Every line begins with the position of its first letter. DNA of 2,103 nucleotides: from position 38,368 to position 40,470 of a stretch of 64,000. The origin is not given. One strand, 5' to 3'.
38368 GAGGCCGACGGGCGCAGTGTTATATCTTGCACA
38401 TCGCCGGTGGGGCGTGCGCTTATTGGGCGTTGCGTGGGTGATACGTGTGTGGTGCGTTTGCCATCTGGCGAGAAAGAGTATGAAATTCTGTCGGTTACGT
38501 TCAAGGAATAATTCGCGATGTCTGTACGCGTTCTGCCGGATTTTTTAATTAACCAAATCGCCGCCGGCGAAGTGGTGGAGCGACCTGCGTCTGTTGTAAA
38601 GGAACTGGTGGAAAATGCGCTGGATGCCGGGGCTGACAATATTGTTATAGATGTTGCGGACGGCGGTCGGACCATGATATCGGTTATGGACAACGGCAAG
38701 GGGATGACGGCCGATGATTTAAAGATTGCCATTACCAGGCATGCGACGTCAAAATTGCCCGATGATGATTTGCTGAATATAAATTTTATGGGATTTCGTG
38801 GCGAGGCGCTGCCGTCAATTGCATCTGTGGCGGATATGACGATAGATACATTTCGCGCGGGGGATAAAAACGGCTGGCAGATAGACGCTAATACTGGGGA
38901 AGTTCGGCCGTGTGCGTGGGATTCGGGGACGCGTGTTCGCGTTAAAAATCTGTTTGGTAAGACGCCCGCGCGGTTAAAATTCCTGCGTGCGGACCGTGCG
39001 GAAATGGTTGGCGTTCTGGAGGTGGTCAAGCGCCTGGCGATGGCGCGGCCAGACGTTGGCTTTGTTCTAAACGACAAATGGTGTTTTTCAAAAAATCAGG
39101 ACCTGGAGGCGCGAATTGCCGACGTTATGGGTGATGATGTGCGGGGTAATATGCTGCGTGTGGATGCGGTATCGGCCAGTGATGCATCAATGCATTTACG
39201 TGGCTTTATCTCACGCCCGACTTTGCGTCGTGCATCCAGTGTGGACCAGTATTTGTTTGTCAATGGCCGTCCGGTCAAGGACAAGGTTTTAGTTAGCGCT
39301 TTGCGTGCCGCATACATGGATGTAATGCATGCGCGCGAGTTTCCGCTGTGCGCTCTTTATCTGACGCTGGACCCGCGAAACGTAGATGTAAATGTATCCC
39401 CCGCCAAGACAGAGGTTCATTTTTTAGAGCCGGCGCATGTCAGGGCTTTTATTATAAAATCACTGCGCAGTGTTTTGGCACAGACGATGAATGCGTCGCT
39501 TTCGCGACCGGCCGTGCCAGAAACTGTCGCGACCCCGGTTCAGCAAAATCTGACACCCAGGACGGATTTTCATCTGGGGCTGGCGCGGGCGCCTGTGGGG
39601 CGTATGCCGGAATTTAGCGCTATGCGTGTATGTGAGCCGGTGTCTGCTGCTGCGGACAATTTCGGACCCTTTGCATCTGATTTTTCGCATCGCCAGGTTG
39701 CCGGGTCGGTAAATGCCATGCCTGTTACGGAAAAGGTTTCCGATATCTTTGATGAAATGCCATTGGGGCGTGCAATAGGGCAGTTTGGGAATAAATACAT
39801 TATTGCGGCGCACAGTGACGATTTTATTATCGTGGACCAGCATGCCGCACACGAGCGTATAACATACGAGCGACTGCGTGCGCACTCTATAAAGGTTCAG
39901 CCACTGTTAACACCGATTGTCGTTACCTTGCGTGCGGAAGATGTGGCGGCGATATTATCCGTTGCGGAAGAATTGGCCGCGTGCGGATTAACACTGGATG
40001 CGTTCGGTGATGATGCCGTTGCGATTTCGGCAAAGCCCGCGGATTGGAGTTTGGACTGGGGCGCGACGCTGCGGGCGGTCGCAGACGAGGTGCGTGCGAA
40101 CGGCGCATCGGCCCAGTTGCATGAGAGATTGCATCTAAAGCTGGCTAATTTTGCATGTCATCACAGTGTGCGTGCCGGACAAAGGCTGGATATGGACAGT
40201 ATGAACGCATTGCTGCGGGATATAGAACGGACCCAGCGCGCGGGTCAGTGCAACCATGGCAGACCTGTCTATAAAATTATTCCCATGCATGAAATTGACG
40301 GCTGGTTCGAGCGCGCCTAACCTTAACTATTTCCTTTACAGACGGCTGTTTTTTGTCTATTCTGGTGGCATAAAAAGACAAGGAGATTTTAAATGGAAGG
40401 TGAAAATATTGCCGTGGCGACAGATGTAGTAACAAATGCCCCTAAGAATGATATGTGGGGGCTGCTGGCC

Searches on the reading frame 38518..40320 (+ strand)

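Call 21: search_protein_families(library=pfam, proteins=[window:38518-40320:+], max_evalue=0.001)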
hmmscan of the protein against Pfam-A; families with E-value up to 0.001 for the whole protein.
window:38518-40320:+ (600 aa): 4 families
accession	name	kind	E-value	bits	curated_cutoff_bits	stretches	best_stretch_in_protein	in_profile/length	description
PF01119.25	DNA_mis_repair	-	7.2e-34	116.4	26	1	200-320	1-118/119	DNA mismatch repair protein, C-terminal domain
PF08676.16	MutL_C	-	2.2e-32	112.1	25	1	420-557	1-142/142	MutL C terminal dimerisation domain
PF13589.12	HATPase_c_3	-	8.8e-12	45.7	25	1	24-124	4-105/137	Histidine kinase-, DNA gyrase B-, and HSP90-like ATPase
PF02518.31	HATPase_c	-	8.9e-08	33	26.4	1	21-77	4-63/111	Histidine kinase-, DNA gyrase B-, and HSP90-like ATPase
